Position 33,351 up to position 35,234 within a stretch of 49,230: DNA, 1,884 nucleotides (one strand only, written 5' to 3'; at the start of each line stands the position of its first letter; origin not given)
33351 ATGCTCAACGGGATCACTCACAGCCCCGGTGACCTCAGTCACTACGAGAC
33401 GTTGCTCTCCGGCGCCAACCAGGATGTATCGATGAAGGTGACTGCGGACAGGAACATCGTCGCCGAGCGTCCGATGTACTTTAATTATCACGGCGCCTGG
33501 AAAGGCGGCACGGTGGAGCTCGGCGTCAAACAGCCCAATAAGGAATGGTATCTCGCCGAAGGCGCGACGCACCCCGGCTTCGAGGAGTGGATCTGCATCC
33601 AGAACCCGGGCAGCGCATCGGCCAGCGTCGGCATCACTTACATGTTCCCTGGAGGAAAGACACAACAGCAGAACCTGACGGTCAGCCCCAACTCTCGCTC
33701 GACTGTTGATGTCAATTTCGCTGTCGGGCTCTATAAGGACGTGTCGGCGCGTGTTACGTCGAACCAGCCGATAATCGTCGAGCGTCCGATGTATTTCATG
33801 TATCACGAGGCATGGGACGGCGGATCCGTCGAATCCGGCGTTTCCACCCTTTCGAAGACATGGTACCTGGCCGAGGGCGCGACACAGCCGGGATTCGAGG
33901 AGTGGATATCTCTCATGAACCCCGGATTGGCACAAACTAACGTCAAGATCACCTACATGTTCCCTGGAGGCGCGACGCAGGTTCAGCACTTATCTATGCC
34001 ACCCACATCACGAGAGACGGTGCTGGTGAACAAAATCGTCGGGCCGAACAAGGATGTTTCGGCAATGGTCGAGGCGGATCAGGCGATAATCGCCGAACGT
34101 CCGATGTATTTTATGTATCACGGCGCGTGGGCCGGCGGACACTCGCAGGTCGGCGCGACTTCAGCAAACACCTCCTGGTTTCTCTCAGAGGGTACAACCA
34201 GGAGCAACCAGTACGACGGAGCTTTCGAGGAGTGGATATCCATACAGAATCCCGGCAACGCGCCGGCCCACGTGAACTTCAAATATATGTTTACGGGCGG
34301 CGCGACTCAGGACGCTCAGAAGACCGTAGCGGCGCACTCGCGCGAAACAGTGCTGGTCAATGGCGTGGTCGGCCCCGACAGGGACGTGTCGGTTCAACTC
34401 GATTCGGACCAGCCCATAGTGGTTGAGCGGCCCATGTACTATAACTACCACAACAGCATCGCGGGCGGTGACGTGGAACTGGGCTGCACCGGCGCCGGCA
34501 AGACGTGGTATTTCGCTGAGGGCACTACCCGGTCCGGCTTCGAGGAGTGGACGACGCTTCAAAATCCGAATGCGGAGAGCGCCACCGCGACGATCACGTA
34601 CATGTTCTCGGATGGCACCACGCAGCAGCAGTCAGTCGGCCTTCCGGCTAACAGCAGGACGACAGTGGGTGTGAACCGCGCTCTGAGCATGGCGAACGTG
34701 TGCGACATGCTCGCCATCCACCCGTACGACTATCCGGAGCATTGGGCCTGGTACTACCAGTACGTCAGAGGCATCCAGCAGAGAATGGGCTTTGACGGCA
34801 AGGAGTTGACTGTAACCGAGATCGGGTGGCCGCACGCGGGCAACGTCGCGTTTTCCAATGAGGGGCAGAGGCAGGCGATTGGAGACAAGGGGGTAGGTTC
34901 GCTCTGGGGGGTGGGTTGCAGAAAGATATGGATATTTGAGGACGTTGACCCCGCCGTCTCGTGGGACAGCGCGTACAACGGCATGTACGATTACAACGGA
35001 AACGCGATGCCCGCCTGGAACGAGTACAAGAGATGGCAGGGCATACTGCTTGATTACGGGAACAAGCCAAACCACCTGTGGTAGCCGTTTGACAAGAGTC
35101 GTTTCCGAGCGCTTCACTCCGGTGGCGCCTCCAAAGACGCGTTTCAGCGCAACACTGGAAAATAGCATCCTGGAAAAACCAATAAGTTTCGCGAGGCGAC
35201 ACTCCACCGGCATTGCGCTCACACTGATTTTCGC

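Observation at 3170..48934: A ~46-kb glycan super-locus combining Wzm/Wzt export with six GT-C membrane enzymes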

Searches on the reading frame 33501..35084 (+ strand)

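Call 70: search_protein_families(library=pfam, proteins=[window:33501-35084:+], max_evalue=10)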
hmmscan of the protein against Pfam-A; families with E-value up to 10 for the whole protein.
window:33501-35084:+ (527 aa): 7 families
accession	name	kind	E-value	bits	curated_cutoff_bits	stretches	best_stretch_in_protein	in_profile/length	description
PF18986.5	DUF5719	-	3.6e-18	66.2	26.2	4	11-88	48-128/319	Family of unknown function (DUF5719)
PF07100.16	ASRT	-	9.1e-06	26.1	25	2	224-309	4-99/119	Anabaena sensory rhodopsin transducer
PF18974.5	DUF5710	-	0.00096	19.3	26.5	1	333-350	25-42/44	Domain of unknown function (DUF5710)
PF01004.24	Flavi_M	-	0.0018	18.4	25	1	112-160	9-58/74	Flavivirus envelope glycoprotein M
PF19526.4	Slr4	-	0.0033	17.1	25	2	26-75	279-328/370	S-layer protein Slr4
PF06280.18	fn3_5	-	0.22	12.7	27.6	0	53-76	58-81/112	Fn3-like domain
PF18511.6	F-box_5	-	0.4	10.7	25.5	0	114-128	25-39/42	F-box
